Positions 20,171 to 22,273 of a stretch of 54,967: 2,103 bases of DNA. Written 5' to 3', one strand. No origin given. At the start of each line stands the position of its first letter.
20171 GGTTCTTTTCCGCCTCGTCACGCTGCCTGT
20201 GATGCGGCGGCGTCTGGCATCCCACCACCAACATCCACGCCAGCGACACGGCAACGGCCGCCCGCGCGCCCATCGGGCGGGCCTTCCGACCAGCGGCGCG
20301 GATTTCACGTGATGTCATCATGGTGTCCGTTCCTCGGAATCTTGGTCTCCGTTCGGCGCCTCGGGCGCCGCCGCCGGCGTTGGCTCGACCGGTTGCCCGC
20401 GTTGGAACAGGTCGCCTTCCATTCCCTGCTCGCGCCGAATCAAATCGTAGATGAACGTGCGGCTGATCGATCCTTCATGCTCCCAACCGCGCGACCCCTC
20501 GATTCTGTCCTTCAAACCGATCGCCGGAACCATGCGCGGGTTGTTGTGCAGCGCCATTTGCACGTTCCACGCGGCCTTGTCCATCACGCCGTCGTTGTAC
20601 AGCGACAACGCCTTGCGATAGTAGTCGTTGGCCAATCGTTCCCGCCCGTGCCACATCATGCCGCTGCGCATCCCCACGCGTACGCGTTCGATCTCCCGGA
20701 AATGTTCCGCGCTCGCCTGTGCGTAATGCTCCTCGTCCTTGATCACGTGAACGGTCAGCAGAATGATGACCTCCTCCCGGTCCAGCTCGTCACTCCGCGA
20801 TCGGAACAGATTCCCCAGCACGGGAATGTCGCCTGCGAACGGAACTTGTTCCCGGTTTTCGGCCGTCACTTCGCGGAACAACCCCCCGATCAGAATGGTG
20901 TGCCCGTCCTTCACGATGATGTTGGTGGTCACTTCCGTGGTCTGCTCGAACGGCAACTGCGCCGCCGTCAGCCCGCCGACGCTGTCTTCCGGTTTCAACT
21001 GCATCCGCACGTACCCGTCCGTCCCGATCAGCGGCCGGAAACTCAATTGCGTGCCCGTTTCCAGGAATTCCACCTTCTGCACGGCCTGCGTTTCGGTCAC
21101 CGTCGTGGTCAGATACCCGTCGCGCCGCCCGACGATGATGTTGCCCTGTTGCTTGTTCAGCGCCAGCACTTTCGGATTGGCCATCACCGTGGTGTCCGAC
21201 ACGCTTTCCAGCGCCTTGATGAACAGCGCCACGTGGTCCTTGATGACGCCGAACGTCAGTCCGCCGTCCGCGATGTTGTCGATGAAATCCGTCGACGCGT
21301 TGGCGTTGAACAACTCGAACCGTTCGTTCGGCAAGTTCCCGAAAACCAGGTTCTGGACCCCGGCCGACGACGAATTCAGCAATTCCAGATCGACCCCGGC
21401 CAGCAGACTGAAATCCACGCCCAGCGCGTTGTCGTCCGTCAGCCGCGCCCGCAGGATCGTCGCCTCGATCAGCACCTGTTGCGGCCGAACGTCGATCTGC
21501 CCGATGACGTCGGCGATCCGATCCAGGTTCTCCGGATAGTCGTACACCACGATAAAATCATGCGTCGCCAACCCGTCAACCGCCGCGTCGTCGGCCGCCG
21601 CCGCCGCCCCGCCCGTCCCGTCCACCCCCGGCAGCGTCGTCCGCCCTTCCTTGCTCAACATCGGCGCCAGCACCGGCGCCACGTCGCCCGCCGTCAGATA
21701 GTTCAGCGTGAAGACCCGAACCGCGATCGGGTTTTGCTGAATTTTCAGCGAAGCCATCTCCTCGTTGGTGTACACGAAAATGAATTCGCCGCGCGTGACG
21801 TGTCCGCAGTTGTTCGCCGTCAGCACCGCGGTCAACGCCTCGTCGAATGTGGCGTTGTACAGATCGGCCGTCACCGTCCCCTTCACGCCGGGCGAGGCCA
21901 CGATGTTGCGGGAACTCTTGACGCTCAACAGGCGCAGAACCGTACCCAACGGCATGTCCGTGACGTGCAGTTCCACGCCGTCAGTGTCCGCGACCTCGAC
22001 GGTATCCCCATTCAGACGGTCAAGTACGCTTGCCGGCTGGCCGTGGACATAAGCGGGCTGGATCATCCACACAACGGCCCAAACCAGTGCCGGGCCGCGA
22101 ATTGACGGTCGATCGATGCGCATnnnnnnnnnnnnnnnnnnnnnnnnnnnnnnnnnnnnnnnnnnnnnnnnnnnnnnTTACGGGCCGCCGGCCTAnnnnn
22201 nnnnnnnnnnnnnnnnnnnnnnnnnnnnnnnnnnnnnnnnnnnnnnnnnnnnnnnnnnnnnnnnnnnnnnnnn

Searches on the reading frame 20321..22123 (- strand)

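Call 41: search_protein_families(library=pfam, proteins=[window:20321-22123:-], max_evalue=0.001)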
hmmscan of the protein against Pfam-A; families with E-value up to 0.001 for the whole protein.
window:20321-22123:- (601 aa): 3 families
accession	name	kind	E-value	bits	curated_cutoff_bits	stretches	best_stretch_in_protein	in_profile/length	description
PF00263.26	Secretin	-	2.4e-37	128.5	27.5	1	304-462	1-169/169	Bacterial type II and III secretion system protein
PF03958.22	Secretin_N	-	8.6e-10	39.1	28.2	1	135-216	1-69/69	Bacterial type II/III secretion system short domain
PF07660.19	STN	-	0.00015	22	28.4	1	73-107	2-39/52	Secretin and TonB N terminus short domain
